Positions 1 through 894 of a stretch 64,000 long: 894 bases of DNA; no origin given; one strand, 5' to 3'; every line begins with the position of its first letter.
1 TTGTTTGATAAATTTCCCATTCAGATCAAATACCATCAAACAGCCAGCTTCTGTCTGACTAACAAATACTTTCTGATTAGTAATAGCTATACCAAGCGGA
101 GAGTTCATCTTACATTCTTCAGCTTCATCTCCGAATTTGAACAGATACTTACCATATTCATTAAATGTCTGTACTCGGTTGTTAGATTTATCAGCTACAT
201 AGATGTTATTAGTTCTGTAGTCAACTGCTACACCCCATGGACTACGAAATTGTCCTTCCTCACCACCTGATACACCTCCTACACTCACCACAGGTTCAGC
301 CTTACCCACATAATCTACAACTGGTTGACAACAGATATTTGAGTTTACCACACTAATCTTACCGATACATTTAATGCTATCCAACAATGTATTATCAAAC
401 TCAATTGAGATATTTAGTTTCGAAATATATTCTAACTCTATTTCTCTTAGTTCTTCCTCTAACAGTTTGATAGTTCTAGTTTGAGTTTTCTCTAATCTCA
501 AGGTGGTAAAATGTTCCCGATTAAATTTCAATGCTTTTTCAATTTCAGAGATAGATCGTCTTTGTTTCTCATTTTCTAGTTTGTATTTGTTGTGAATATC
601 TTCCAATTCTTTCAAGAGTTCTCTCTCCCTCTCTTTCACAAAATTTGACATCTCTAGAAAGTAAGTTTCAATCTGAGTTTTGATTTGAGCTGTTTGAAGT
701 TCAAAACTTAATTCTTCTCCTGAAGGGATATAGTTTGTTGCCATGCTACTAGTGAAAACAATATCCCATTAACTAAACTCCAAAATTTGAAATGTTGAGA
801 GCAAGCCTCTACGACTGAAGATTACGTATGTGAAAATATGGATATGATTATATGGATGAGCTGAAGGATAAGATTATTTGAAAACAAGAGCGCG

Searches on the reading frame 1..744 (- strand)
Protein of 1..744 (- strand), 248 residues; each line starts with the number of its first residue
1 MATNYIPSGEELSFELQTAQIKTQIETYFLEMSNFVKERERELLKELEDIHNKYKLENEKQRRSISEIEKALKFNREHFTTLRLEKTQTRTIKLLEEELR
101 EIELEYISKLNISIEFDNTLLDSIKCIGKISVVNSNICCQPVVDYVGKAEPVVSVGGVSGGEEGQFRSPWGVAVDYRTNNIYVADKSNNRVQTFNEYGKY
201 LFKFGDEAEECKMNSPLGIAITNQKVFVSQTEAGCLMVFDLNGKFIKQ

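Call 6: search_protein_families(library=pfam, proteins=[window:1-744:-], max_evalue=1)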
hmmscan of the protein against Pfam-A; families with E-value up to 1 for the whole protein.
window:1-744:- (248 aa): 4 families
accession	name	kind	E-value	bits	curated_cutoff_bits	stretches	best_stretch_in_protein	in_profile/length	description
PF01436.27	NHL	-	3.1e-11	43.2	20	1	166-194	1-28/28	NHL repeat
PF17170.10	DUF5128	-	0.0012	18.5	22.9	2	209-248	39-78/321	6-bladed beta-propeller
PF14703.12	PHM7_cyt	-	0.55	10.9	27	1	31-105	43-109/174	Cytosolic domain of 10TM putative phosphate transporter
PF10593.14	Z1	-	0.72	9.8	25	0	17-88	38-113/228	Z1 domain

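Call 20: find_homologous_proteins(query=window:1-744:-)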
Query window:1-744:- (248 aa): 464 proteins with E <= 0.001 among 1137 candidates; the best 120 are listed.
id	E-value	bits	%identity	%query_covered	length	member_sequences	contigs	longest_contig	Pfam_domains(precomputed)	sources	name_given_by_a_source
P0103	5.4e-165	565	100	100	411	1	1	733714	PF17170.11,PF01436.28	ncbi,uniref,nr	ncbi:E3 ubiquitin-protein ligase TRIM71 isoform X3 [Oopsacas minuta]|uniref:E3 ubiquitin-protein lig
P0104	1.1e-84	302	53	100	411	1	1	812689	PF17170.11,PF01436.28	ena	-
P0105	1.7e-84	301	57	100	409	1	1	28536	PF17170.11,PF01436.28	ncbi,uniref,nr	ncbi:RING finger protein nhl-1-like [Oopsacas minuta]|uniref:RING finger protein nhl-1-like n=1 Tax=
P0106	1.3e-83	298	56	100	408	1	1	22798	PF17170.11,PF01436.28,PF08450.19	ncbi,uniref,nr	ncbi:hypothetical protein LOD99_11112 [Oopsacas minuta]|uniref:Uncharacterized protein n=1 Tax=Oopsa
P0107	4.4e-80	287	55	100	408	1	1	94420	PF17170.11,PF01436.28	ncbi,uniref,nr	ncbi:hypothetical protein LOD99_10236 [Oopsacas minuta]|uniref:Uncharacterized protein n=1 Tax=Oopsa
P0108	5.3e-80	287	52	100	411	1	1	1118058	PF17170.11,PF01436.28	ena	-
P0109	6.7e-80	286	56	100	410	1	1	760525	PF17170.11,PF01436.28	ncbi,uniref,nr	ncbi:RING finger protein nhl-1-like [Oopsacas minuta]|uniref:RING finger protein nhl-1-like n=1 Tax=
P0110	2.4e-79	284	52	100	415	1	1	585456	PF17170.11,PF01436.28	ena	-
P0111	3.2e-79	284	51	100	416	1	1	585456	PF17170.11,PF01436.28,PF08450.19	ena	-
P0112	9.3e-79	282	52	100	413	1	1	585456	PF17170.11,PF01436.28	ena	-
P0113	4.3e-78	280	50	100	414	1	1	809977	PF17170.11,PF25600.2,PF01436.28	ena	-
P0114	1.2e-77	279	52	100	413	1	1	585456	PF17170.11,PF01436.28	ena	-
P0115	2.4e-77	278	53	100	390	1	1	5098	PF17170.11,PF01436.28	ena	-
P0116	3.8e-77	277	51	100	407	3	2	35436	PF17170.11,PF01436.28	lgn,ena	-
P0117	2.6e-76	274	49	100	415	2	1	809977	PF17170.11,PF01436.28,PF08450.19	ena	-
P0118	5.6e-76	273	51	100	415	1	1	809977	PF17170.11,PF01436.28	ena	-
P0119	2.3e-75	271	51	100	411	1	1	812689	PF17170.11,PF01436.28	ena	-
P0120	3.7e-75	271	49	100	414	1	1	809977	PF17170.11,PF01436.28,PF08450.19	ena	-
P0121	3.9e-75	271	50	100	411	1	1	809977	PF17170.11,PF01436.28,PF08450.19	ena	-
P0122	4.7e-75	270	50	100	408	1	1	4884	PF17170.11,PF01436.28,PF08450.19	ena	-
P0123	1.3e-74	269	50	96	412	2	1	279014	PF17170.11,PF01436.28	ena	-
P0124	1.9e-74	268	48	100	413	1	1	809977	PF17170.11,PF01436.28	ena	-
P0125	1.0e-73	266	49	100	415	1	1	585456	PF17170.11,PF01436.28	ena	-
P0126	1.2e-73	266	50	100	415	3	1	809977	PF17170.11,PF01436.28,PF08450.19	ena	-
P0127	8.9e-73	263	50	100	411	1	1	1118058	PF17170.11,PF01436.28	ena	-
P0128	1.4e-72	262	49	95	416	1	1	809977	PF17170.11,PF01436.28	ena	-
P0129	1.6e-72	262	50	100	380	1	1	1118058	PF17170.11,PF01436.28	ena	-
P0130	2.0e-72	262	49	100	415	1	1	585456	PF17170.11,PF01436.28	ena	-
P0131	2.1e-72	262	49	100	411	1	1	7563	PF17170.11,PF01436.28,PF08450.19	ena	-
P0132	4.0e-72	261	49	100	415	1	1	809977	PF17170.11,PF01436.28,PF08450.19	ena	-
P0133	2.0e-71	258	50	100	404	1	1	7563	PF17170.11,PF01731.27,PF01436.28,PF08450.19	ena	-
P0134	3.6e-71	258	51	95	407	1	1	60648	PF17170.11,PF01436.28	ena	-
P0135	5.3e-71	257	49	100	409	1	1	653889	PF17170.11,PF01436.28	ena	-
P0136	6.1e-70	254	49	100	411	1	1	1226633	PF17170.11,PF01436.28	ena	-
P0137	1.1e-69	253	49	96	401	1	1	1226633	PF17170.11,PF01731.27,PF01436.28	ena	-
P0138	1.5e-69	252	50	96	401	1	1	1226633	PF17170.11,PF01436.28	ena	-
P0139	6.9e-69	250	50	95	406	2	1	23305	PF17170.11,PF01436.28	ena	-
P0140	7.9e-69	250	47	100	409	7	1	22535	PF17170.11,PF01436.28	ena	-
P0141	9.1e-69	250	50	96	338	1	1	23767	PF17170.11,PF01436.28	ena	-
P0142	1.5e-68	249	49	96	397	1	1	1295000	PF17170.11,PF01436.28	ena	-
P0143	2.0e-68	249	50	100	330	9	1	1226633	PF17170.11,PF01436.28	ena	-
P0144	2.9e-68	248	47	100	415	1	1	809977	PF17170.11,PF01436.28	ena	-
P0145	5.3e-68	247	49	96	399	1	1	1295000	PF17170.11,PF01436.28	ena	-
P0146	5.5e-68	247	46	100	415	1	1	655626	PF17170.11,PF01436.28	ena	-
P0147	7.8e-68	247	52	100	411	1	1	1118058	PF17170.11,PF01436.28,PF08450.19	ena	-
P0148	1.1e-67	246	48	100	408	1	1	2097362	PF17170.11,PF01436.28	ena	-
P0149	1.9e-67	245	48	96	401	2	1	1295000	PF17170.11,PF01436.28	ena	-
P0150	3.2e-67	245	48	96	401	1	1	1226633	PF17170.11,PF01436.28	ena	-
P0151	1.8e-66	242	49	95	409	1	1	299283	PF17170.11,PF01436.28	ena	-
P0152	3.5e-66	241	48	95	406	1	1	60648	PF17170.11,PF01436.28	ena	-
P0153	5.3e-66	241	48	100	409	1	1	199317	PF17170.11,PF01436.28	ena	-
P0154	7.2e-66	240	51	100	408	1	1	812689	PF17170.11,PF01436.28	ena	-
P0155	8.3e-66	240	49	96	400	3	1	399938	PF17170.11,PF01436.28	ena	-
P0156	2.5e-65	239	47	98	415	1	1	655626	PF17170.11,PF01436.28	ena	-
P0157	3.1e-65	238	48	96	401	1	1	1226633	PF17170.11,PF01436.28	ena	-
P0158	4.8e-65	238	48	97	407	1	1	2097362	PF10282.16,PF17170.11,PF01436.28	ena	-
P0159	5.4e-65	237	50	100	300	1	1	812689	PF17170.11,PF01436.28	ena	-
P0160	6.0e-65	237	48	96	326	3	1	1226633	PF17170.11,PF01436.28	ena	-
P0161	1.3e-64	236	49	93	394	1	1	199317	PF17170.11,PF01436.28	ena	-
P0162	2.6e-62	229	48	96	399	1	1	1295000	PF17170.11,PF01436.28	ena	-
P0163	5.1e-61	224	48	96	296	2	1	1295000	PF17170.11,PF01436.28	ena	-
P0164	8.2e-61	224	44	100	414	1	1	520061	PF17170.11,PF01436.28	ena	-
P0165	1.2e-60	223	53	94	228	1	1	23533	PF01436.28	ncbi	ncbi:NHL repeat containing protein, partial [Oopsacas minuta]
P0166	1.1e-57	214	53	91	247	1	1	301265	PF17170.11,PF01436.28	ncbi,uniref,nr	ncbi:RING finger protein nhl-1-like [Oopsacas minuta]|uniref:RING finger protein nhl-1-like n=1 Tax=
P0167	1.3e-57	213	49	79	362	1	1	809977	PF17170.11,PF01436.28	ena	-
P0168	8.2e-56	207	50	94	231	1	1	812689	PF01436.28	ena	-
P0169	1.7e-54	203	43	98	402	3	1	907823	PF17170.11,PF01436.28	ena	-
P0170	1.8e-52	196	41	96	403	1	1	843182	PF17170.11,PF01436.28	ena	-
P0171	2.3e-50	190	48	91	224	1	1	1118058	PF01436.28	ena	-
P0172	2.8e-50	189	50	71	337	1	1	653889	PF17170.11,PF01436.28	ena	-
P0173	7.3e-50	188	39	95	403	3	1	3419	PF17170.11,PF01436.28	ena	-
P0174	7.9e-50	188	43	100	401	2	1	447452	PF01731.27,PF01436.28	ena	-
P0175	3.3e-49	186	38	100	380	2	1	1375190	PF17170.11,PF01436.28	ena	-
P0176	2.4e-48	183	60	49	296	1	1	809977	PF17170.11,PF01436.28,PF08450.19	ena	-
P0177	2.6e-47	180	41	100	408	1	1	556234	PF17170.11,PF01436.28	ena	-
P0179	5.2e-45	172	52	62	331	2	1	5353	PF17170.11,PF01436.28,PF08450.19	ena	-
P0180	9.0e-45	171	62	47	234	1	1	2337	PF17170.11,PF01436.28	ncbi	ncbi:RING finger protein nhl-1-like, partial [Oopsacas minuta]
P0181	1.7e-44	170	52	67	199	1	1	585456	PF17170.11,PF01436.28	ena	-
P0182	3.5e-44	169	38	96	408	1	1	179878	PF17170.11,PF01436.28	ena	-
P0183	8.2e-43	165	36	96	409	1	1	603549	PF17170.11,PF01436.28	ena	-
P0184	8.5e-43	165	35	96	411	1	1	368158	PF17170.11,PF01436.28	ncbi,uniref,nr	ncbi:hypothetical protein LOD99_6575 [Oopsacas minuta]|uniref:Uncharacterized protein n=1 Tax=Oopsac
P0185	3.5e-42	163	38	100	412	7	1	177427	PF17170.11,PF01436.28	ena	-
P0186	6.0e-41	159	35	100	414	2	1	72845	PF17170.11,PF01436.28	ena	-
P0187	2.1e-40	157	37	96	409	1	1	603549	PF17170.11,PF18975.7,PF01436.28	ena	-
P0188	2.3e-40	157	37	95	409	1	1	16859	PF17170.11,PF01436.28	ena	-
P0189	3.3e-40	156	38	37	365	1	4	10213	PF17170.11,PF26219.1,PF13449.13,PF22701.4,PF02393.22,PF01436.28,PF25021.2,PF06739.18,PF08450.19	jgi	-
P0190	7.4e-40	155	36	100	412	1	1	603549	PF17170.11,PF01436.28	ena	-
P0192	1.5e-39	154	36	100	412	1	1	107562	PF17170.11,PF01436.28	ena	-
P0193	2.6e-39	153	36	100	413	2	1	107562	PF17170.11,PF01436.28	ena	-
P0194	4.0e-39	153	36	98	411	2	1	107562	PF17170.11,PF01436.28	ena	-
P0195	4.3e-39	153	36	95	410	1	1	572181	PF17170.11,PF01436.28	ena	-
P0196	5.5e-39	152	36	96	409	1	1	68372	PF17170.11,PF01436.28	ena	-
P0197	5.6e-39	152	36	100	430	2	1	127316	PF17170.11,PF01436.28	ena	-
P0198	9.4e-39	152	40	36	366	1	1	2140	PF06977.18,PF13449.13,PF20067.6,PF02393.22,PF01436.28,PF25021.2,PF06739.18,PF08450.19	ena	-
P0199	9.7e-39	152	35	96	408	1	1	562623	PF17170.11,PF01436.28,PF08450.19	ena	-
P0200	1.1e-38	151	37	100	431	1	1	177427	PF17170.11,PF01436.28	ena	-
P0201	3.3e-38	150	35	96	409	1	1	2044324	PF17170.11,PF01436.28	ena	-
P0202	4.7e-38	149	36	100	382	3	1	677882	PF17170.11,PF01436.28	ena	-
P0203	4.8e-38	149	36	96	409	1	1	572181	PF17170.11,PF01436.28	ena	-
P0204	4.8e-38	149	56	44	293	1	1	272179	PF17170.11,PF01436.28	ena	-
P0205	6.1e-38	149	36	96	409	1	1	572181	PF17170.11,PF01436.28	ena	-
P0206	7.1e-38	149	36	96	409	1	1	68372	PF17170.11,PF01436.28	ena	-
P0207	9.7e-38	148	33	100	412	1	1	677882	PF17170.11,PF01436.28,PF25021.2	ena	-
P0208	1.1e-37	148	36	96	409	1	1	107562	PF17170.11,PF01436.28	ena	-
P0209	1.9e-37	147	35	99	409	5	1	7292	PF01731.27,PF01436.28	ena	-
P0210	2.5e-37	147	51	44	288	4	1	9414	PF17170.11,PF01436.28,PF08450.19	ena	-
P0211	3.6e-37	146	34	98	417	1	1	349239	PF01436.28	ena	-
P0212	3.7e-37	146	36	94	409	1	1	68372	PF17170.11,PF01436.28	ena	-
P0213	4.2e-37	146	35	96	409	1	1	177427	PF17170.11,PF01436.28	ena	-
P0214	4.9e-37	146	36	100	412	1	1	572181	PF17170.11,PF01436.28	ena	-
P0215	1.5e-36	144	36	100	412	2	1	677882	PF17170.11,PF01436.28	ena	-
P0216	1.7e-36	144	37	100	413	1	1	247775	PF17170.11,PF01436.28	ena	-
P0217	1.8e-36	144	36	96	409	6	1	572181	PF17170.11,PF01436.28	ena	-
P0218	2.2e-36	144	35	100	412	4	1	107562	PF17170.11,PF01436.28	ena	-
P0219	2.5e-36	144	36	100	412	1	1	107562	PF17170.11,PF01436.28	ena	-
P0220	3.1e-36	143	36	96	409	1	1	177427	PF17170.11,PF01436.28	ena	-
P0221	3.5e-36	143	34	99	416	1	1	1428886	PF17170.11,PF01436.28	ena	-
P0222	3.5e-36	143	37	96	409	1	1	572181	PF17170.11,PF01436.28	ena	-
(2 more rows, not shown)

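Call 65: search_protein_families(library=pfam, alignment_id=A3, max_evalue=0.01)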
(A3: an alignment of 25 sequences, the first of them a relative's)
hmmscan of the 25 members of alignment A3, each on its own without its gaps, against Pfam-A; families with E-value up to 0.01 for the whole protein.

A. member 1, P0103 (411 aa): 4 families
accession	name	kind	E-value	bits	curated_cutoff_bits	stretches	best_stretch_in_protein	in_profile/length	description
PF01436.27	NHL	-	1.5e-28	97.8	20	2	259-287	1-28/28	NHL repeat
PF17170.10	DUF5128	-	1e-09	38.5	22.9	1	209-312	39-143/321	6-bladed beta-propeller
PF22701.2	Mala_s_1-like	-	4.7e-05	23.7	27.5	0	308-409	48-153/195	Mal s 1 allergenic protein-like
PF08450.18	SGL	-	0.0091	16.1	26.3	0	222-298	144-221/246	SMP-30/Gluconolactonase/LRE-like region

B. families by the number of members that match (of 25 scanned): 17 families
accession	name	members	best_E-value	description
PF01436.27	NHL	25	1.5e-28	NHL repeat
PF17170.10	DUF5128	25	2e-14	6-bladed beta-propeller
PF08450.18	SGL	19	1.1e-06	SMP-30/Gluconolactonase/LRE-like region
PF01731.26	Arylesterase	12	2.9e-05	Arylesterase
PF16288.11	DUF4934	6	2.6e-05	Domain of unknown function (DUF4934)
PF10282.15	Lactonase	5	7.8e-05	Lactonase, 7-bladed beta-propeller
PF25600.1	TRIM_CC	4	1.8e-05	TRIM protein coiled-coil region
PF06977.17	SdiA-regulated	3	0.0001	SdiA-regulated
PF22701.2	Mala_s_1-like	2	4.7e-05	Mal s 1 allergenic protein-like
PF18975.6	DUF5711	2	0.00023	Family of unknown function (DUF5711)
PF01813.22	ATP-synt_D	2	0.0071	ATP synthase subunit D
PF01935.23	DUF87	2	0.0085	Helicase HerA, central domain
PF00038.26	Filament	1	0.00078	Intermediate filament protein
PF07139.16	SPATS2-like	1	0.0027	Spermatogenesis-associated serine-rich protein 2-like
PF20055.5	DUF6454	1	0.0042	Family of unknown function (DUF6454)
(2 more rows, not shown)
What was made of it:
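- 1..744 (-): First 248 codons of a 411-aa coiled-coil + NHL gene (P0103). The C-terminal 163 codons lie beyond the window's left edge. There is no RING or B-box. 4 of 25 relatives hit TRIM_CC and 0 hit RING/B-box (call 65).
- On TRIM-NHL (RBCC + NHL): CC-NHL family of the 1-744 gene: 4 of 25 members hit PF25600 TRIM_CC (call 65).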

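Call 79: search_solved_structures(query=P0103, max_evalue=0.00001)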
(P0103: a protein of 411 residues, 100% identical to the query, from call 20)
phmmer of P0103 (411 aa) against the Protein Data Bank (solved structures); distinct sequences matched with E-value up to 0.00001: 42.
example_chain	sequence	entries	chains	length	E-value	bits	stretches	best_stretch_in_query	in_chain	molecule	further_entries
8j72_A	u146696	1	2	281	7.5e-58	199.8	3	153-287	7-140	E3 ubiquitin-protein ligase TRIM71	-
9jur_A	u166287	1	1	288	1.9e-48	168.9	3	144-288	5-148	E3 ubiquitin-protein ligase TRIM71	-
6fpt_A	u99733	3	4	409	1.2e-47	166.2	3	144-288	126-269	E3 ubiquitin-protein ligase TRIM71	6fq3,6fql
7qrx_A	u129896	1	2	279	2.3e-47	165.3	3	157-287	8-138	E3 ubiquitin-protein ligase TRIM71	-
7qrw_A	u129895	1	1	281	5.8e-41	144.2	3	164-312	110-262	Isoform 4 of Tripartite motif-containing protein 3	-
6d69_A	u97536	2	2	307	6.7e-41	144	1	157-290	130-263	NHL Repeat Region of D. melanogaster Thin | Thin, isoform D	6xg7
7b2r_A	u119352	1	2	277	2.7e-35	125.6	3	157-290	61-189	Tripartite motif-containing protein 2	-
7qrv_A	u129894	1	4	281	3.6e-35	125.2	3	157-290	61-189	Tripartite motif-containing protein 2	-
7b96_A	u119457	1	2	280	1.4e-31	113.4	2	157-289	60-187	Isoform 2 of Tripartite motif-containing protein 2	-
4zlr_A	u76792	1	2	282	2.4e-27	99.4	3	167-328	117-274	Brain tumor protein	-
5ex7_A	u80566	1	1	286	4.1e-27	98.6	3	167-328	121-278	Brain tumor protein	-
1q7f_A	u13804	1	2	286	5.1e-27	98.3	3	167-328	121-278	brain tumor CG10719-PA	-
7nyq_A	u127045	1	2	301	2.2e-16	63.3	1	209-302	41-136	Meiotic P26, isoform C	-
3wwa_A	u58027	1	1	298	9.9e-15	57.9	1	260-408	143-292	Pizza7H protein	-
6ren_A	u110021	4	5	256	2.7e-14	56.4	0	332-408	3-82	3fPizza6-SH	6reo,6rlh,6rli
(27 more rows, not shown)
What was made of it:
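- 1..744 (-): NHL scores 97.8 bits and the TRIM71 NHL match is E 7.5e-58 (calls 65, 79).
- On TRIM-NHL (RBCC + NHL): 1-744 gene: NHL 97.8 bits and TRIM71 E 7.5e-58 (calls 65, 79).
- Closest known: TRIM-NHL proteins. Same: For the 1-744 gene the match is strong (TRIM71 NHL E 7.5e-58, call 79), and some relatives also hit the TRIM-type coiled coil (call 65).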
